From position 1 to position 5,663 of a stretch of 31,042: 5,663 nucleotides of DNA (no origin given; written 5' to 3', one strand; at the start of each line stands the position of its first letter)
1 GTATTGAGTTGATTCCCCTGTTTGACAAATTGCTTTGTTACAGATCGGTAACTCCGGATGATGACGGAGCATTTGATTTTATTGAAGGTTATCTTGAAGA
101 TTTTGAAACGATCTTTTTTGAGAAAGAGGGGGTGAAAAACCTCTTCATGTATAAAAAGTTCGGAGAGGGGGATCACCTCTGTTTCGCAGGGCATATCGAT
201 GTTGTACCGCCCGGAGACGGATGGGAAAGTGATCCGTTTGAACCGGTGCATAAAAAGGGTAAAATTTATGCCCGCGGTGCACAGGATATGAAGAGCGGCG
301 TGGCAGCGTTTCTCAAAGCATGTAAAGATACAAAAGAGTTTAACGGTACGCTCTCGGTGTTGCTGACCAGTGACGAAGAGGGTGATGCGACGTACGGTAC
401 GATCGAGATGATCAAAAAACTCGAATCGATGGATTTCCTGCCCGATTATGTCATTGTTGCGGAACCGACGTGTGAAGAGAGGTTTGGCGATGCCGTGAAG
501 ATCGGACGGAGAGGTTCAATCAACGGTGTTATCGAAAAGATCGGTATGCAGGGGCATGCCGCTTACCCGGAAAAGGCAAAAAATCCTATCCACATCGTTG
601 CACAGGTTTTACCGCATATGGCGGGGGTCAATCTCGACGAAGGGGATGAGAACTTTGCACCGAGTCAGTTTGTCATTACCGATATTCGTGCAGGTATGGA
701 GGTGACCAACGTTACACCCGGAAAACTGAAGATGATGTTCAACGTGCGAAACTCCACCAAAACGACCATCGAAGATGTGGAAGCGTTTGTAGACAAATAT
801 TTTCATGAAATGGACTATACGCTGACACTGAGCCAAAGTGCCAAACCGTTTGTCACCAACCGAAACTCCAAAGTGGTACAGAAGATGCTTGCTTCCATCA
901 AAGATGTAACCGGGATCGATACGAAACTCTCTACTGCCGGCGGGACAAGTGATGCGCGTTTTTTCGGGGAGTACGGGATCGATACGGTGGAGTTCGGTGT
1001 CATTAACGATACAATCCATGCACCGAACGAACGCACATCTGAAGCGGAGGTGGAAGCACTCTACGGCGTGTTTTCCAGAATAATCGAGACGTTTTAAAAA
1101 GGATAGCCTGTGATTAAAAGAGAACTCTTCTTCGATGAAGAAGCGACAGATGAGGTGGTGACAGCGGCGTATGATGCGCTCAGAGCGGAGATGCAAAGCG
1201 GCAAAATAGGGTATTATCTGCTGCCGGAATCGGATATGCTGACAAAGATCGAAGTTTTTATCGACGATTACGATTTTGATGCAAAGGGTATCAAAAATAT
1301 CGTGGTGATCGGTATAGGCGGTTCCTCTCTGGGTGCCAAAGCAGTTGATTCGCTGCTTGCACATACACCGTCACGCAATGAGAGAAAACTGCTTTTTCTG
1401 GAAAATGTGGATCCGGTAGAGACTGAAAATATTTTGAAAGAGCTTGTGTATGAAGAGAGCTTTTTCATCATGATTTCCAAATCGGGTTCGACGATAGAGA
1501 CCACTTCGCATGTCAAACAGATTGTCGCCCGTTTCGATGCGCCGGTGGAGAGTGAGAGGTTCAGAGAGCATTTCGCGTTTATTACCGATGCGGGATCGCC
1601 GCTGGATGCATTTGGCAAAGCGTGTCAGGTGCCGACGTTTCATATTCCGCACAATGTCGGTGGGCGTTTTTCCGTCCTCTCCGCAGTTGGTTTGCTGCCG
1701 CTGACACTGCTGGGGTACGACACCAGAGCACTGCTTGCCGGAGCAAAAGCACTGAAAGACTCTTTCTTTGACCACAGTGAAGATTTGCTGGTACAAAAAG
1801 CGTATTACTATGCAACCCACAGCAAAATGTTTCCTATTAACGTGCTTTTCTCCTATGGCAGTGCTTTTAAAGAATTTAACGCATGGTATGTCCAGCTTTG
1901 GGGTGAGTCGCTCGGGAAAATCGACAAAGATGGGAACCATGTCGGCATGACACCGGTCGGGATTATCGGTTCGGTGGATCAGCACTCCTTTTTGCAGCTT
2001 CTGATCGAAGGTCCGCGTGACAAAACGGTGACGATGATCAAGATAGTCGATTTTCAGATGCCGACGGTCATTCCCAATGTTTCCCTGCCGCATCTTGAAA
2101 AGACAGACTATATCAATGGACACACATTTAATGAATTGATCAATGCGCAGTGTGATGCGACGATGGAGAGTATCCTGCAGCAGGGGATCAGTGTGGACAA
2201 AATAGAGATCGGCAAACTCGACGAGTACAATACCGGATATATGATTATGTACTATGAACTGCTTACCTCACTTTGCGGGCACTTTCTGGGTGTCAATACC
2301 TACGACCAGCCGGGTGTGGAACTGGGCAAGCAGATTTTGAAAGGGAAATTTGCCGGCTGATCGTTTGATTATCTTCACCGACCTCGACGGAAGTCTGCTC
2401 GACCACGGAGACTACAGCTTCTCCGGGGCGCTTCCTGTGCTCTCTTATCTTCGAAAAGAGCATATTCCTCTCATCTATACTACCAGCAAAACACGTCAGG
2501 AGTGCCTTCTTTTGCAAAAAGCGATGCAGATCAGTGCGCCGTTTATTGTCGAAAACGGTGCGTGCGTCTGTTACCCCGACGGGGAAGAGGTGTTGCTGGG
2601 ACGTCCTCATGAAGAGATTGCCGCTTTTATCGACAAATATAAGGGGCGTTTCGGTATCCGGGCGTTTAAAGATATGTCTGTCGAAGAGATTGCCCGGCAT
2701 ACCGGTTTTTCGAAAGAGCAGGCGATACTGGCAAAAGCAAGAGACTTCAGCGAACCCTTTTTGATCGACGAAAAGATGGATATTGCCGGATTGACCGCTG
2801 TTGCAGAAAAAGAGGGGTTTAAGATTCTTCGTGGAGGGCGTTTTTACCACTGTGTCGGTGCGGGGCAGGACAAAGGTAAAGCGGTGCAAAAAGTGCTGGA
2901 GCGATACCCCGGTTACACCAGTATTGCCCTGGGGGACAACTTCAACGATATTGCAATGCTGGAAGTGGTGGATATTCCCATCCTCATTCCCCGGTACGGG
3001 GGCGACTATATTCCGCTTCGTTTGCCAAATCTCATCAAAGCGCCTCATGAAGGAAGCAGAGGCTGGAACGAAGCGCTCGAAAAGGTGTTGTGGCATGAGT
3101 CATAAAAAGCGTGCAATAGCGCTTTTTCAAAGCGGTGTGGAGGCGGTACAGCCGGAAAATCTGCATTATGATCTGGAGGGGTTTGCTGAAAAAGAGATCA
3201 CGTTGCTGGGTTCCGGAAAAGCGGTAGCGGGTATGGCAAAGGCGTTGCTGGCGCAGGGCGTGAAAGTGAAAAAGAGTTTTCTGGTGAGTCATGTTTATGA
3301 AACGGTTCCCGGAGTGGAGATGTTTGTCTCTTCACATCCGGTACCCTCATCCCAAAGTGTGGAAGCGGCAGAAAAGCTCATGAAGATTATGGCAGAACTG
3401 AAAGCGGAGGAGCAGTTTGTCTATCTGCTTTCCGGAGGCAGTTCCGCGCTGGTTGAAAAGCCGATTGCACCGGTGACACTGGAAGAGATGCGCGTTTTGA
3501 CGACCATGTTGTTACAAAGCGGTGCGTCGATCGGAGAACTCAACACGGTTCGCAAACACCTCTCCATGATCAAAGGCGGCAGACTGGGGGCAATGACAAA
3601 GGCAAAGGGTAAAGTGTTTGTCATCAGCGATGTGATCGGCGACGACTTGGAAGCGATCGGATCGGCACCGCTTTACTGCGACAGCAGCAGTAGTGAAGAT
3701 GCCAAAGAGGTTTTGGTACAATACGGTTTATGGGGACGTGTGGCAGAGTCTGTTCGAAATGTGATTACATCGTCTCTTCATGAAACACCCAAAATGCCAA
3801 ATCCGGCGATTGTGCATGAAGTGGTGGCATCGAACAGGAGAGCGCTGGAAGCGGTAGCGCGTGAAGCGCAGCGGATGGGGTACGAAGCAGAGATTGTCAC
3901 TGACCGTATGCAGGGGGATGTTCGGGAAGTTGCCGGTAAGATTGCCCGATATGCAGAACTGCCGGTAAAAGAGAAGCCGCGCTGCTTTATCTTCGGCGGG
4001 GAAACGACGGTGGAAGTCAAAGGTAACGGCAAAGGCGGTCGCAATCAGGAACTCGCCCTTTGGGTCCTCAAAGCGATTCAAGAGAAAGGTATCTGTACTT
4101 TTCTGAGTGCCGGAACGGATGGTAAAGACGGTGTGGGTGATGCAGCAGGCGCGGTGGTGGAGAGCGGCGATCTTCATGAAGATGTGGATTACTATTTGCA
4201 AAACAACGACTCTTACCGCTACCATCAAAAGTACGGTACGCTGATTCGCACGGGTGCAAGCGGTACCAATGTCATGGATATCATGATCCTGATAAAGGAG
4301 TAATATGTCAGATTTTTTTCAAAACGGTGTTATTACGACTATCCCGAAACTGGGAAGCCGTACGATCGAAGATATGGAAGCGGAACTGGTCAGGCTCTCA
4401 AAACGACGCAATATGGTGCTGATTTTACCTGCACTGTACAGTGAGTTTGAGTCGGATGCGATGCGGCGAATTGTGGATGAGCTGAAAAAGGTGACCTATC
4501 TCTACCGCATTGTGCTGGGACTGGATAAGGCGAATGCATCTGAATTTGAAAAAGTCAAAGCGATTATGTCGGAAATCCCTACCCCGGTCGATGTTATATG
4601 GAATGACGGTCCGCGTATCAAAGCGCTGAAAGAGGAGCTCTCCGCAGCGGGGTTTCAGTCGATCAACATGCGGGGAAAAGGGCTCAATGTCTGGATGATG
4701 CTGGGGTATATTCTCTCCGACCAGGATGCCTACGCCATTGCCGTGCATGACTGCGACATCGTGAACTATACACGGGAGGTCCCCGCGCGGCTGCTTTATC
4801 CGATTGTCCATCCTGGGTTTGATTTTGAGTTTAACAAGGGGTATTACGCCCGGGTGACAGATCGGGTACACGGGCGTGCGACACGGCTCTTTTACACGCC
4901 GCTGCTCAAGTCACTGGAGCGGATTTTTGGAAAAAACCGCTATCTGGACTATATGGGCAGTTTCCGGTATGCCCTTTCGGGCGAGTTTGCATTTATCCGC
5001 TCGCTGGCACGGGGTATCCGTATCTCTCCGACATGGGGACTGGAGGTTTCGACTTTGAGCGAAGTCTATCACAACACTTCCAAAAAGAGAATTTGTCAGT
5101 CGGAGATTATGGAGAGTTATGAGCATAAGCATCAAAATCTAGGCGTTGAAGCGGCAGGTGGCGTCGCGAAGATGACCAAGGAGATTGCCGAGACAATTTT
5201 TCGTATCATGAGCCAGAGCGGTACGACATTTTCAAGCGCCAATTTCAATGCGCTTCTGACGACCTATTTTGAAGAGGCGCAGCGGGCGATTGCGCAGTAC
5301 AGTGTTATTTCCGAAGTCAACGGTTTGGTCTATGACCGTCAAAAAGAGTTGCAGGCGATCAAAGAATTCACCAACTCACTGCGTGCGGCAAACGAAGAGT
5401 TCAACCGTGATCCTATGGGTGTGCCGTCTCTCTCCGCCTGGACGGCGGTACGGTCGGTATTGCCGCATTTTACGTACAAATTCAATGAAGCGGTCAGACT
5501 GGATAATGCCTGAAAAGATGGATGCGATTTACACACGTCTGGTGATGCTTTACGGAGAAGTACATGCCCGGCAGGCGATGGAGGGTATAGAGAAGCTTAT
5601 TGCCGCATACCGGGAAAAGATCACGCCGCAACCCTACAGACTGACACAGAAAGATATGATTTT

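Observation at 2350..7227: Complete glucosylglycerate synthesis and recycling module nested between pgi and galU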

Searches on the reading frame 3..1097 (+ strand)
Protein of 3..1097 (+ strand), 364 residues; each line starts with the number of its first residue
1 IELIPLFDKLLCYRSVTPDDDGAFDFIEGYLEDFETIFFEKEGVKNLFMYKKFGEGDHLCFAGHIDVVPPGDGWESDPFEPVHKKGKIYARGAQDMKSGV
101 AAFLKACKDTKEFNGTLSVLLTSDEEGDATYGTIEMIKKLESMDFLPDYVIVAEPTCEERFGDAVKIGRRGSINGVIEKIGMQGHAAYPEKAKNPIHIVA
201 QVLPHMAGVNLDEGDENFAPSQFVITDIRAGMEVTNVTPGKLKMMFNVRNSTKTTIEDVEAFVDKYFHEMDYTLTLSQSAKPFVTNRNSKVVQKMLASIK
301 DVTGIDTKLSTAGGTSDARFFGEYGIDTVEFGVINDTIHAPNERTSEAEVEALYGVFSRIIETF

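Call 9: search_protein_families(library=pfam, proteins=[window:3-1097:+])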
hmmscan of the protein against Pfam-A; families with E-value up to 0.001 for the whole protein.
window:3-1097:+ (364 aa): 3 families
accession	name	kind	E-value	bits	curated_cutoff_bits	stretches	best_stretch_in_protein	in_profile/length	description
PF01546.33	Peptidase_M20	-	8.6e-43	147.1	24.6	1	60-362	1-205/206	Peptidase family M20/M25/M40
PF07687.19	M20_dimer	-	3.3e-16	59.6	21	1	167-267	1-99/107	Peptidase dimerisation domain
PF04389.22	Peptidase_M28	-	0.00041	20.6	21.3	0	57-127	13-68/193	Peptidase family M28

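Call 10: search_protein_families(library=ncbifam, proteins=[window:3-1097:+])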
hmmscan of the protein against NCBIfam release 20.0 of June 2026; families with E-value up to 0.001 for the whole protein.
window:3-1097:+ (364 aa): 51 families (the best 25 are shown)
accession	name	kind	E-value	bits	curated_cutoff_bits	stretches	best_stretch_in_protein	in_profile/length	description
NF009557.0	PRK13009.1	equivalog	1.6e-128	429.1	284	1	4-363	6-373/377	succinyl-diaminopimelate desuccinylase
TIGR01246.1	dapE_proteo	equivalog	1.5e-126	422.3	361.8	1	6-363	4-369/370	succinyl-diaminopimelate desuccinylase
NF006399.0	PRK08651.1-2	equivalog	7.4e-48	163.5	381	1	28-362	35-402/405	succinyl-diaminopimelate desuccinylase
TIGR01910.1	DapE-ArgE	subfamily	3.4e-47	161.5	217.6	1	11-346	8-363/373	ArgE/DapE family deacylase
NF010589.0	PRK13983.1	equivalog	1.5e-42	146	333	1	46-347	74-392/409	M20 family metallo-hydrolase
NF006400.0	PRK08651.1-3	equivalog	8.9e-41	140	374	1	52-363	78-405/410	succinyl-diaminopimelate desuccinylase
NF006365.0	PRK08588.1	subfamily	2.4e-33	116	289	1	55-364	62-380/383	succinyl-diaminopimelate desuccinylase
TIGR01900.1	dapE-gram_pos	equivalog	1.1e-29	103.4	304.2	1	6-358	8-347/351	succinyl-diaminopimelate desuccinylase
NF009555.0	PRK13004.1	equivalog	1.3e-28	100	321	1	3-360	17-391/399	YgeY family selenium metabolism-linked hydrolase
NF006326.0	PRK08554.1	equivalog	4.6e-28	98.2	354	2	33-156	49-173/446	peptidase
NF005710.0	PRK07522.1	subfamily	5e-28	98.3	412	1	41-356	53-380/391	acetylornithine deacetylase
TIGR01892.1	AcOrn-deacetyl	equivalog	2.7e-26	92.5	297.7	1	45-345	47-349/365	acetylornithine deacetylase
NF006398.0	PRK08651.1-1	equivalog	2e-25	89.6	439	1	37-203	62-227/403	succinyl-diaminopimelate desuccinylase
NF009558.0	PRK13013.1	equivalog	1.2e-24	86.8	428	1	54-206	84-236/429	acetylornithine deacetylase/succinyl-diaminopimelate desuccinylase family protein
NF001747.0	PRK00466.1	equivalog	1.6e-23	83.1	288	1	53-349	58-327/346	N-acetyl-lysine deacetylase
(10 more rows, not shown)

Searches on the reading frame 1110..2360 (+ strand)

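Call 9: search_protein_families(library=pfam, proteins=[window:1110-2360:+])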
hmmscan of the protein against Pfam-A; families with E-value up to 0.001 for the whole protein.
window:1110-2360:+ (416 aa): 1 family
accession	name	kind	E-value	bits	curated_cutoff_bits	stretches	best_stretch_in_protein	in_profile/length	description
PF00342.24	PGI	-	1.7e-36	126.4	22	1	58-410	93-462/486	Phosphoglucose isomerase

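Call 10: search_protein_families(library=ncbifam, proteins=[window:1110-2360:+])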
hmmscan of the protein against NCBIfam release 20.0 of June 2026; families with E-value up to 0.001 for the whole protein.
window:1110-2360:+ (416 aa): 9 families
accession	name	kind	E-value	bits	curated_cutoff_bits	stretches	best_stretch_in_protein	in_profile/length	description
NF003016.0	PRK03868.1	equivalog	5.3e-168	559.1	487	1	1-414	1-407/410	glucose-6-phosphate isomerase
NF010697.0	PRK14097.1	equivalog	3.1e-60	204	443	1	15-409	25-427/448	glucose-6-phosphate isomerase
NF040629.1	PGI_Meth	equivalog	1.7e-56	192.1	350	1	17-409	25-394/396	glucose-6-phosphate isomerase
NF010696.0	PRK14096.1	equivalog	9.7e-51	172.8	671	1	59-409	112-457/528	glucose-6-phosphate isomerase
NF010695.0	PRK14095.1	equivalog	2.7e-42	145.1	703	1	58-410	148-506/536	glucose-6-phosphate isomerase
NF001211.0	PRK00179.1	equivalog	7e-42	143.6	492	1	57-409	142-511/544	glucose-6-phosphate isomerase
NF007080.0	PRK09533.1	equivalog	5.2e-34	117.3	712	1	55-273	450-669/949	bifunctional transaldolase/phosoglucose isomerase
TIGR02128.1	G6PI_arch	equivalog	3.5e-07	29.4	213.9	1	54-189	14-129/308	bifunctional phosphoglucose/phosphomannose isomerase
NF006423.0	PRK08674.1-2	equivalog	0.00049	19.1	254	0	54-142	20-99/317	bifunctional phosphoglucose/phosphomannose isomerase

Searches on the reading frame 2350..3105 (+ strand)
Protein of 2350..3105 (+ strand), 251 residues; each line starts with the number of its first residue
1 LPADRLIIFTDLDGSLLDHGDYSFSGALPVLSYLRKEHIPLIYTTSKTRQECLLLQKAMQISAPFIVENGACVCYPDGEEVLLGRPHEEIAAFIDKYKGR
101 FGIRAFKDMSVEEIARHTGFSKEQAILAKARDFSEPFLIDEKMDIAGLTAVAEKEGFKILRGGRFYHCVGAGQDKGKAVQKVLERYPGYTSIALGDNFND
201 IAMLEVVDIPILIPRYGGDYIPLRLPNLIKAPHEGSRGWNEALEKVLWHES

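Call 9: search_protein_families(library=pfam, proteins=[window:2350-3105:+])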
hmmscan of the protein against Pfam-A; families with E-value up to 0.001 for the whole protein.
window:2350-3105:+ (251 aa): 1 family
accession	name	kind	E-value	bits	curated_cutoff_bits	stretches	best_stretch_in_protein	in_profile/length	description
PF08282.18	Hydrolase_3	-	4.2e-14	53.3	20.9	1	8-211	1-226/255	haloacid dehalogenase-like hydrolase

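Call 10: search_protein_families(library=ncbifam, proteins=[window:2350-3105:+])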
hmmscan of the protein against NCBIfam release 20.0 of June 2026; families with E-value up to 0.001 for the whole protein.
window:2350-3105:+ (251 aa): 18 families
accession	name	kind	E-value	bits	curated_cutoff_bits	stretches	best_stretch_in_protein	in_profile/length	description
TIGR01486.1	HAD-SF-IIB-MPGP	subfamily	1.4e-62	211.4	164.75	1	7-247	1-257/257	mannosyl-3-phosphoglycerate phosphatase family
NF001216.0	PRK00192.1-2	equivalog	3e-55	187.5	353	1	4-247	5-261/275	mannosyl-3-phosphoglycerate phosphatase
NF001218.0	PRK00192.1-5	equivalog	3.1e-53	181.2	362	1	5-250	4-272/275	mannosyl-3-phosphoglycerate phosphatase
TIGR02463.1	MPGP_rel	hypoth_equivalog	6.7e-50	169.9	282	1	7-214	1-216/216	mannosyl-3-phosphoglycerate phosphatase-related protein YedP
TIGR02461.1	osmo_MPG_phos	equivalog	1.5e-46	159.4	244.35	1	7-213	1-226/227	mannosyl-3-phosphoglycerate phosphatase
NF002976.0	PRK03669.1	equivalog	3e-45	154.7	315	1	4-247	6-268/271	mannosyl-3-phosphoglycerate phosphatase-related protein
NF001217.0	PRK00192.1-4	equivalog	9.8e-41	140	373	1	7-248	10-262/265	mannosyl-3-phosphoglycerate phosphatase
NF011072.0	PRK14502.1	equivalog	1.5e-37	129.4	762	2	98-247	537-690/694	bifunctional mannosyl-3-phosphoglycerate synthase/mannosyl-3 phosphoglycerate phosphatase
NF001215.0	PRK00192.1-1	equivalog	2e-24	86.2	488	1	6-223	7-231/265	mannosyl-3-phosphoglycerate phosphatase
TIGR01484.1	HAD-SF-IIB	subfamily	4.6e-21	75.9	41.8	1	7-211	1-219/221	HAD-IIB family hydrolase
TIGR01482.1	SPP-subfamily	subfamily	1.6e-14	54.1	107.15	1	8-213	1-190/225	sucrose-phosphate phosphatase subfamily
TIGR01487.1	Pglycolate_arch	equivalog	6.7e-14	52.2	122.75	1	7-211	3-186/215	phosphoglycolate phosphatase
TIGR00099.1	Cof-subfamily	subfamily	3.6e-13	49.7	137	2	168-210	182-226/256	Cof-type HAD-IIB family hydrolase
NF009342.0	PRK12702.1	equivalog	1.2e-09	37.9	596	1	7-77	3-73/302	mannosyl-3-phosphoglycerate phosphatase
NF007821.0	PRK10530.1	equivalog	5.8e-08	32.3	274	0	171-209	196-236/272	pyridoxal phosphatase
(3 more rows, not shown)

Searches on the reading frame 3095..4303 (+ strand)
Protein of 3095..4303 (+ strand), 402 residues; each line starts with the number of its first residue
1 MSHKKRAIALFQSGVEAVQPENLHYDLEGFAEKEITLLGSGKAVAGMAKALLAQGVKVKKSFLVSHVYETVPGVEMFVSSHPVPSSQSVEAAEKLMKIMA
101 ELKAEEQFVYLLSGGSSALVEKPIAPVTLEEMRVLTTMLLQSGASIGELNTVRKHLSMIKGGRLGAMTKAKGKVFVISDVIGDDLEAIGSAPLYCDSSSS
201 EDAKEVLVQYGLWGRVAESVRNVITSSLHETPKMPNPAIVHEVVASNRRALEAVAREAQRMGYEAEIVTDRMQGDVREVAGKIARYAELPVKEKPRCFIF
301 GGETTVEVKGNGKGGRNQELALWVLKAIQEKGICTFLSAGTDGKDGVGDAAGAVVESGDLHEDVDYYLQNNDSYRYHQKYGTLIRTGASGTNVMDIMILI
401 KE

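Call 9: search_protein_families(library=pfam, proteins=[window:3095-4303:+])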
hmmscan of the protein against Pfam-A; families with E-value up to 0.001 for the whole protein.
window:3095-4303:+ (402 aa): 2 families
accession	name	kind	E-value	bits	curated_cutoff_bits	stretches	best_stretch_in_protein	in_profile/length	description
PF13660.11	DUF4147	-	5.5e-60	203.2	23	1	9-224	4-233/234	Domain of unknown function (DUF4147)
PF05161.18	MOFRL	-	4.5e-32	110.9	28.3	1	297-395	2-106/106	MOFRL family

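Call 10: search_protein_families(library=ncbifam, proteins=[window:3095-4303:+])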
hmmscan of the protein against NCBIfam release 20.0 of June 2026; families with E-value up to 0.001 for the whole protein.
window:3095-4303:+ (402 aa): 2 families
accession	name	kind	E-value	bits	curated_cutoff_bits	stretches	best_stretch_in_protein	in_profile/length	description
NF041176.1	GlyK_Thmprot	equivalog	3.6e-70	237.3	550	1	28-400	30-395/397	glycerate 2-kinase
NF040791.1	gly_kin_Thpl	equivalog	2.5e-62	211.5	670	1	17-398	27-409/410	glycerate 2-kinase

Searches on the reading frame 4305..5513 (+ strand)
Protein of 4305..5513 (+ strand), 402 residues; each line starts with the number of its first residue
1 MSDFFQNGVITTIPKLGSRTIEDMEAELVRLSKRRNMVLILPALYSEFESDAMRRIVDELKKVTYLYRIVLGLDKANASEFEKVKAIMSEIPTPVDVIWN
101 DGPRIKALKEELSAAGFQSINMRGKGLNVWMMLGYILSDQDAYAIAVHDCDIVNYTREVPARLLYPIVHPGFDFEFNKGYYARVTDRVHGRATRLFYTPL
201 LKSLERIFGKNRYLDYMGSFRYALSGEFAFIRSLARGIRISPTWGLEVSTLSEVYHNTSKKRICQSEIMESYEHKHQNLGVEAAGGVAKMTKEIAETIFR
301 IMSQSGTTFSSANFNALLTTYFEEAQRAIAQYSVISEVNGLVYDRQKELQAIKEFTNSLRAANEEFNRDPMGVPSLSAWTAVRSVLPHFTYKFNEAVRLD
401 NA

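Call 9: search_protein_families(library=pfam, proteins=[window:4305-5513:+])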
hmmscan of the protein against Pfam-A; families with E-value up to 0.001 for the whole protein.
window:4305-5513:+ (402 aa): 1 family
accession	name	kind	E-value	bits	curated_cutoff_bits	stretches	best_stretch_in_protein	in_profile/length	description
PF25375.1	Lin-15B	-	0.00036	21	27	0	254-326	46-117/121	Lin-15B-like domain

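Call 10: search_protein_families(library=ncbifam, proteins=[window:4305-5513:+])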
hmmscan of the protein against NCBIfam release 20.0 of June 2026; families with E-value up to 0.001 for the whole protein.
window:4305-5513:+ (402 aa): 2 families
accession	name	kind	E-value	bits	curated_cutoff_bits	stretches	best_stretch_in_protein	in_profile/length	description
NF040724.1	GpgS_Meth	equivalog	1.8e-99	333.3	700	1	3-400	2-398/402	glucosyl-3-phosphoglycerate synthase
NF010496.0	PRK13915.1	equivalog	1.8e-12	47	262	1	121-326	100-285/307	glucosyl-3-phosphoglycerate synthase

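Call 12: search_solved_structures(query=window:4305-5513:+, max_evalue=0.01)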
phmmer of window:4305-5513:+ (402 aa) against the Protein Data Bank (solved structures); distinct sequences matched with E-value up to 0.01: 0.
